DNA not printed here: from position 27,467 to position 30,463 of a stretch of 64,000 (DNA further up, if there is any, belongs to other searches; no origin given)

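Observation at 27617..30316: Upf1-like SF1 helicase fused to a C-terminal DUF559/Vsr-type endonuclease domain, just outside the island boundary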

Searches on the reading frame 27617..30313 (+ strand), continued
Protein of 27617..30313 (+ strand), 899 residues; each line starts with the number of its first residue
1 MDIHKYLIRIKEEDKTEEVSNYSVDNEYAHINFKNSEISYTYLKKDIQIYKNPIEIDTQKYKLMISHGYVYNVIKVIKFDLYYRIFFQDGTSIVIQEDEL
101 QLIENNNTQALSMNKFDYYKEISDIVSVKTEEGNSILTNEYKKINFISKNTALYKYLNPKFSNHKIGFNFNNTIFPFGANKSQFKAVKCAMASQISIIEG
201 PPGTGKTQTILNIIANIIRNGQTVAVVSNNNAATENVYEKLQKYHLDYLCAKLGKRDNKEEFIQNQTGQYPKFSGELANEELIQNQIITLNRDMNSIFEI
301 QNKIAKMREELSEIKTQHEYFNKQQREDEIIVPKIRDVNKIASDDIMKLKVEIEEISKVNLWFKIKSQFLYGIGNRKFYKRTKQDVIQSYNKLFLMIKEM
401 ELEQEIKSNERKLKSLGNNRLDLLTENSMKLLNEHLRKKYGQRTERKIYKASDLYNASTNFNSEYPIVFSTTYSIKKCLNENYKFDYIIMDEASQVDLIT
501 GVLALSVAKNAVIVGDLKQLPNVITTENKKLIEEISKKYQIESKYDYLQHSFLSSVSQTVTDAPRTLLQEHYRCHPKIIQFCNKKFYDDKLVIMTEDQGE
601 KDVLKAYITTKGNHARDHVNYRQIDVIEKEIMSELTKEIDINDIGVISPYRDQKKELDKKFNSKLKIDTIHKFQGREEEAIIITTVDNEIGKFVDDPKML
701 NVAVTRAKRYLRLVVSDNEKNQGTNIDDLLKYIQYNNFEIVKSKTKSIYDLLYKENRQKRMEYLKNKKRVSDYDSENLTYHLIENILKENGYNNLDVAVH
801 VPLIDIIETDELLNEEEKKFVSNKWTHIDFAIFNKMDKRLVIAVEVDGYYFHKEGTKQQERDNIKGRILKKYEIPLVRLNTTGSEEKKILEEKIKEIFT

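Call 19: find_encoding_contigs(protein=P0018, flank=7000, max_places=4)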
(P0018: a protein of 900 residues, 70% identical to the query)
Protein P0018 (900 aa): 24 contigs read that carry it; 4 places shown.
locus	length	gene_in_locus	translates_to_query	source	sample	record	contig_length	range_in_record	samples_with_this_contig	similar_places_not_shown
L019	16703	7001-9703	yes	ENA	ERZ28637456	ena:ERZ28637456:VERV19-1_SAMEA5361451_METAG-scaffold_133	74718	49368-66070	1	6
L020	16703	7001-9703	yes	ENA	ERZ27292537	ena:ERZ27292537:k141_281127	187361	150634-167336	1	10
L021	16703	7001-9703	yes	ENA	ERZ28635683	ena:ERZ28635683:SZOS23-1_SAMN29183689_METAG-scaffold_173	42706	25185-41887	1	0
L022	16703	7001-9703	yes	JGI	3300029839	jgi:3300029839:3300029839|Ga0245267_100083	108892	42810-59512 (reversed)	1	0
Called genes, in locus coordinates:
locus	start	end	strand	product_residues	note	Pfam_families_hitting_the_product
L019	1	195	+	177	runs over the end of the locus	PF01931:NTPase_I-T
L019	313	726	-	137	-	-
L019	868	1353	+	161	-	PF13420:Acetyltransf_4 (weak), PF00583:Acetyltransf_1, PF13508:Acetyltransf_7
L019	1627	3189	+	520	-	PF17854:FtsK_alpha, PF01580:FtsK_SpoIIIE, PF09397:FtsK_gamma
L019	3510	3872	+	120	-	PF02368:Big_2, PF22359:Big-like (faint)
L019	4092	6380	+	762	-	PF02810:SEC-C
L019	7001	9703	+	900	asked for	PF00270:DEAD (faint), PF00580:UvrD-helicase, PF09848:SLFN-g3_helicase (weak), PF13086:AAA_11, PF13245:AAA_19, PF13604:AAA_30 (weak), PF13087:AAA_12, PF10881:DUF2726, +3 more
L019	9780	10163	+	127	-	PF14198:TnpV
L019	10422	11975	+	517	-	PF12161:HsdM_N, PF02384:N6_Mtase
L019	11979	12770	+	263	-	-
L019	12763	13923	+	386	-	PF01420:Methylase_S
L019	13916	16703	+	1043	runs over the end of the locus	PF04313:HSDR_N, PF00270:DEAD, PF04851:ResIII, PF18766:SWI2_SNF2, PF22679:T1R_D3-like, PF12008:EcoR124_C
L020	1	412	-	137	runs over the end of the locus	-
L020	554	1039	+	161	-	PF00583:Acetyltransf_1, PF13508:Acetyltransf_7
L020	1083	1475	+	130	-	PF04266:ASCH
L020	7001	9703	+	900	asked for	PF00270:DEAD (faint), PF00580:UvrD-helicase, PF09848:SLFN-g3_helicase (weak), PF13086:AAA_11, PF13245:AAA_19, PF13604:AAA_30 (weak), PF13087:AAA_12, PF10881:DUF2726, +3 more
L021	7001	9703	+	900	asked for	PF00270:DEAD (faint), PF00580:UvrD-helicase, PF09848:SLFN-g3_helicase (weak), PF13086:AAA_11, PF13245:AAA_19, PF13604:AAA_30 (weak), PF13087:AAA_12, PF10881:DUF2726, +3 more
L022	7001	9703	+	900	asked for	PF00270:DEAD (faint), PF00580:UvrD-helicase, PF09848:SLFN-g3_helicase (weak), PF13086:AAA_11, PF13245:AAA_19, PF13604:AAA_30 (weak), PF13087:AAA_12, PF10881:DUF2726, +3 more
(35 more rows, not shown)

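Call 20: find_encoding_contigs(protein=P0051, flank=7000, max_places=4)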
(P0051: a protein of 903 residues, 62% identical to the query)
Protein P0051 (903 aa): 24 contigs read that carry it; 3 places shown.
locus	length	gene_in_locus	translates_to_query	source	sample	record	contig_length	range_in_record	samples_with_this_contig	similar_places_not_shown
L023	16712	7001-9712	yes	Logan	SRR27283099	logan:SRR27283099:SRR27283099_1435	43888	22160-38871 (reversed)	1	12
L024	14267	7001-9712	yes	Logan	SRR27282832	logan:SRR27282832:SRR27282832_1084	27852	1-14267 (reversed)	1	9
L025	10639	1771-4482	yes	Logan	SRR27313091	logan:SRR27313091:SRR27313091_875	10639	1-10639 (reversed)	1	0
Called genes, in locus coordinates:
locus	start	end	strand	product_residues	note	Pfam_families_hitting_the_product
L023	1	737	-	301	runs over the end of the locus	PF11335:DUF3137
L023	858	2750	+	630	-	PF01926:MMR_HSR1, PF02421:FeoB_N, PF09439:SRPRB (weak), PF07670:Gate, PF07664:FeoB_C, PF07670:Gate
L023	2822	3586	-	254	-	PF01259:SAICAR_synt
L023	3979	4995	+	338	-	-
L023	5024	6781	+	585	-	PF02655:ATP-grasp_3 (faint), PF18419:ATP-grasp_6, PF14397:ATPgrasp_ST (weak), PF08443:RimK (faint)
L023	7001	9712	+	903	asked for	PF00270:DEAD (faint), PF04851:ResIII (weak), PF13086:AAA_11, PF13245:AAA_19, PF13604:AAA_30 (weak), PF13087:AAA_12, PF13538:UvrD_C_2 (weak), PF10881:DUF2726, +1 more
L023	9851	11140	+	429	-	PF01546:Peptidase_M20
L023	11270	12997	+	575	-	PF10592:AIPR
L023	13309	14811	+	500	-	PF12161:HsdM_N, PF02384:N6_Mtase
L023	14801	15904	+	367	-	PF01420:Methylase_S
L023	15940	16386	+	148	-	-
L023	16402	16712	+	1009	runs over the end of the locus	PF04313:HSDR_N, PF04851:ResIII, PF00270:DEAD (faint), PF18766:SWI2_SNF2, PF22679:T1R_D3-like, PF11867:T1RH-like_C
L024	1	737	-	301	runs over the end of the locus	PF11335:DUF3137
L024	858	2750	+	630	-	PF01926:MMR_HSR1, PF02421:FeoB_N, PF09439:SRPRB (weak), PF07670:Gate, PF07664:FeoB_C, PF07670:Gate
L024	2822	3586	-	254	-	PF01259:SAICAR_synt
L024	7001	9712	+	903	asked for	PF00270:DEAD (faint), PF04851:ResIII (weak), PF13086:AAA_11, PF13245:AAA_19, PF13604:AAA_30 (weak), PF13087:AAA_12, PF13538:UvrD_C_2 (weak), PF10881:DUF2726, +1 more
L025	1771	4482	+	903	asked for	PF00270:DEAD (faint), PF04851:ResIII (weak), PF13086:AAA_11, PF13245:AAA_19, PF13604:AAA_30 (weak), PF13087:AAA_12, PF13538:UvrD_C_2 (weak), PF10881:DUF2726, +1 more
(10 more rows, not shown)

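Call 40: search_solved_structures(query=A2, max_evalue=0.001)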
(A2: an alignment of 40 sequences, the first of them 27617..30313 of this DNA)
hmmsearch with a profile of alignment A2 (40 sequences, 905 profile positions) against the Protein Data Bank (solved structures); distinct sequences matched with E-value up to 0.001: 35.
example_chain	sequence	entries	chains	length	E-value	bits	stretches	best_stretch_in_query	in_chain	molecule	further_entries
4b3g_A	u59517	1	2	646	1.3e-29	106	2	635-737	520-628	DNA-BINDING PROTEIN SMUBP-2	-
4b3f_X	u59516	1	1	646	1.3e-29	106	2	635-737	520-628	DNA-BINDING PROTEIN SMUBP-2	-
5eaw_A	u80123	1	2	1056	6.1e-27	97.2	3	644-720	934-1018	DNA replication ATP-dependent helicase/nuclease DNA2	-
5eax_A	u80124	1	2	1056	6.1e-27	97.2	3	644-720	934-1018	DNA replication ATP-dependent helicase/nuclease DNA2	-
5ean_A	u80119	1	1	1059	6.2e-27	97.1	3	644-720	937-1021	DNA replication ATP-dependent helicase/nuclease DNA2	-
8ram_O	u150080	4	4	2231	1.3e-26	96.1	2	377-722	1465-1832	Helicase SEN1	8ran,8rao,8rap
5mzn_A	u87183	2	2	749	7e-26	93.7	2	453-722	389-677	Helicase SEN1,Helicase SEN1 | Helicase SEN1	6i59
2xzo_A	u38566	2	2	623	3.5e-24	88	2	623-723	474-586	REGULATOR OF NONSENSE TRANSCRIPTS 1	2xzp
2gjk_A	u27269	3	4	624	3.5e-24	88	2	623-723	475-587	Regulator of nonsense transcripts 1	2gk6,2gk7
6ej5_A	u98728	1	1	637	3.9e-24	87.9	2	623-723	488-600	Regulator of nonsense transcripts 1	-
9qwn_A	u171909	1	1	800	1.1e-23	86.4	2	623-723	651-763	Isoform 2 of Regulator of nonsense transcripts 1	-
2wjv_A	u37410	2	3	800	1.1e-23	86.4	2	623-723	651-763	REGULATOR OF NONSENSE TRANSCRIPTS 1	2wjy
8rd3_A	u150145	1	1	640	1.5e-21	79.4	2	628-717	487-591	ATP-dependent helicase NAM7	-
2xzl_A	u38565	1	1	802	3.8e-21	78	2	628-717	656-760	ATP-DEPENDENT HELICASE NAM7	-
9qdq_A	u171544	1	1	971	7e-21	77.1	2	628-717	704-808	ATP-dependent helicase NAM7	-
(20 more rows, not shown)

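Call 41: search_protein_families(library=phrogs, proteins=[window:27617-30313:+], max_evalue=0.001)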
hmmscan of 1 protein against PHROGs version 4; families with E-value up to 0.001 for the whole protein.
window:27617-30313:+ (899 aa): 2 families
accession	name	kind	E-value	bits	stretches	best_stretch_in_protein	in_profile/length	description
phrog_25411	-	unknown function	4.9e-43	148.7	2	452-734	330-617/627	-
phrog_1488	-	unknown function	0.00013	22.8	1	203-265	51-111/177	unknown function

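Call 42: find_related_loci(query=A2, collection=genome_contigs, flank=10000)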
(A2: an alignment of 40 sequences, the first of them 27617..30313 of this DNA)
Query A2 (899 aa) in genome_contigs; peptide patterns used: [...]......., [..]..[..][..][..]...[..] (x = any residue, [..] = any of these).
599 stretches matched a pattern (row limit reached: there are more); 588 encode a relative of the query (tblastn E <= 1e-3); the best 80 are kept; 80 distinct loci.
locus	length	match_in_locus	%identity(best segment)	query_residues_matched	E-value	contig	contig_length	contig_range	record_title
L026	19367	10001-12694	71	1-899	0e+0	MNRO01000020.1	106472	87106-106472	MAG: Clostridium sp. 26_21 Ley3_66761_scaffold_224, whole genome shotgun sequence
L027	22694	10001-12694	71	1-899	0e+0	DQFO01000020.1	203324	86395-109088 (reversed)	MAG TPA_asm: Clostridiales bacterium isolate UBA10678 contig_104, whole genome shotgun sequence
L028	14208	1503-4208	63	1-898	0e+0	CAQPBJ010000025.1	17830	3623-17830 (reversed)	MAG TPA_asm: uncultured Clostridia bacterium isolate MGBC126950 genome assembly, contig: MGBC126950.25, whole genome sho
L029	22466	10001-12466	59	1-876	0e+0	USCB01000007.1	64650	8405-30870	uncultured Clostridium sp. isolate UMGS1576 genome assembly, contig: NODE_265_length_64650_cov_7.305318, whole genome sh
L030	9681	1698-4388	53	1-898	0e+0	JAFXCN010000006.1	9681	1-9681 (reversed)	MAG: Clostridia bacterium isolate RGIG6291 Sheep_Rectum-3__c159843, whole genome shotgun sequence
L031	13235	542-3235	53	1-898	0e+0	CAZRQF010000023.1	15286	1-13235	MAG TPA_asm: uncultured Eubacteriales bacterium isolate SRP225648_co1_16 genome assembly, contig: NODE_9704_length_15286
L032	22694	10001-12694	70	1-899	0e+0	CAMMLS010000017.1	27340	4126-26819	MAG: uncultured Clostridium sp. isolate ERR4836940_bin.30_MetaWRAP_v1.1_MAG genome assembly, contig: NODE_696_length_273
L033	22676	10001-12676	46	10-894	0e+0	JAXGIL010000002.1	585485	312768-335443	MAG: Sedimentibacter sp. isolate AnMBR.bin138 bin138_2, whole genome shotgun sequence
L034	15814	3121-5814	46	1-891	0e+0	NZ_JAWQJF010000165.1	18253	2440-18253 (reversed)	MAG: Sedimentibacter sp. isolate dastool_bacteria_metabat2_bacteria.39 k99_6402233, whole genome shotgun sequence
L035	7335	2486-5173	46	1-891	0e+0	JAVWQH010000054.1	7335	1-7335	MAG: Oscillospiraceae bacterium isolate CGS3Y2-bin30 NODE_7827_length_7335_cov_16.869368, whole genome shotgun sequence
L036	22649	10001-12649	45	1-895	0e+0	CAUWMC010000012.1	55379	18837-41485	MAG: uncultured Helicobacter sp. isolate SRS10476996__bin126 genome assembly, contig: SRS10476996_NODE_316_length_55379_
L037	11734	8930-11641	46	4-894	0e+0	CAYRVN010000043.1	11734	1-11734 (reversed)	MAG TPA_asm: uncultured Acidaminococcales bacterium isolate SRP239243_co1_174 genome assembly, contig: NODE_9600_length_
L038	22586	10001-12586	47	3-898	0e+0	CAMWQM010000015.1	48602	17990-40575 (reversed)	MAG TPA_asm: uncultured Helicobacteraceae bacterium isolate SRR14411338_bin.6_metawrap_v1.3_MAG genome assembly, contig:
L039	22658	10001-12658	45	1-898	0e+0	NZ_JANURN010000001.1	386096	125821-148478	Helicobacter zhangjianzhongii strain XJK30-2 XJK30-2_seq1, whole genome shotgun sequence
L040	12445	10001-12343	47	109-896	0e+0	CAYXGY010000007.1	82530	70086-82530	MAG TPA_asm: uncultured Helicobacter sp. isolate SRP199465_co2_841 genome assembly, contig: NODE_433_length_82530_cov_40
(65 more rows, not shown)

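Call 47: search_protein_families(library=pfam, alignment_id=A3, max_evalue=0.00001)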
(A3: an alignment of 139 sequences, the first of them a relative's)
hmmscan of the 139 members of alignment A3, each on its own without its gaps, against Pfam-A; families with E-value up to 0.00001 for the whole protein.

A. member 1, L026:7905-9887:+ (661 aa): 3 families
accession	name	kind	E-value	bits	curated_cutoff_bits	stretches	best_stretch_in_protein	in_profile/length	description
PF09848.15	SLFN-g3_helicase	-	1.5e-104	350.5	24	1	272-619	1-354/354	Schlafen group 3, DNA/RNA helicase domain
PF20720.3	nSTAND3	-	3.6e-07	30.4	27.2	1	259-317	6-62/155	Novel STAND NTPase 3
PF13401.12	AAA_22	-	3.6e-06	27.8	27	0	272-376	5-104/130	AAA domain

B. families by the number of members that match (of 139 scanned): 142 families (the first 25 are shown)
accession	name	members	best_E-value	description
PF04851.21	ResIII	7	2.6e-42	Type III restriction enzyme, res subunit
PF00270.35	DEAD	6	1.2e-10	DEAD/DEAH box helicase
PF11907.13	DUF3427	4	4e-26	Domain of unknown function (DUF3427)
PF00271.37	Helicase_C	4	4.3e-15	Helicase conserved C-terminal domain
PF00300.27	His_Phos_1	3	1.1e-24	Histidine phosphatase superfamily (branch 1)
PF13304.12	AAA_21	3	1.5e-19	AAA domain, putative AbiEii toxin, Type IV TA system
PF00583.31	Acetyltransf_1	3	2.1e-12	Acetyltransferase (GNAT) family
PF13091.12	PLDc_2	3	4e-12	PLD-like domain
PF13508.13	Acetyltransf_7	3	3.5e-11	Acetyltransferase (GNAT) domain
PF13673.13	Acetyltransf_10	3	5.6e-10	Acetyltransferase (GNAT) domain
PF09565.16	RE_NgoFVII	3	1e-09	NgoFVII restriction endonuclease N-terminal PLD domain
PF20720.3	nSTAND3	3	3.4e-07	Novel STAND NTPase 3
PF09848.15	SLFN-g3_helicase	2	1.5e-104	Schlafen group 3, DNA/RNA helicase domain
PF04411.18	PDDEXK_7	2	1e-48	PD-(D/E)XK nuclease superfamily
PF01207.24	Dus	2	2.7e-48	Dihydrouridine synthase (Dus)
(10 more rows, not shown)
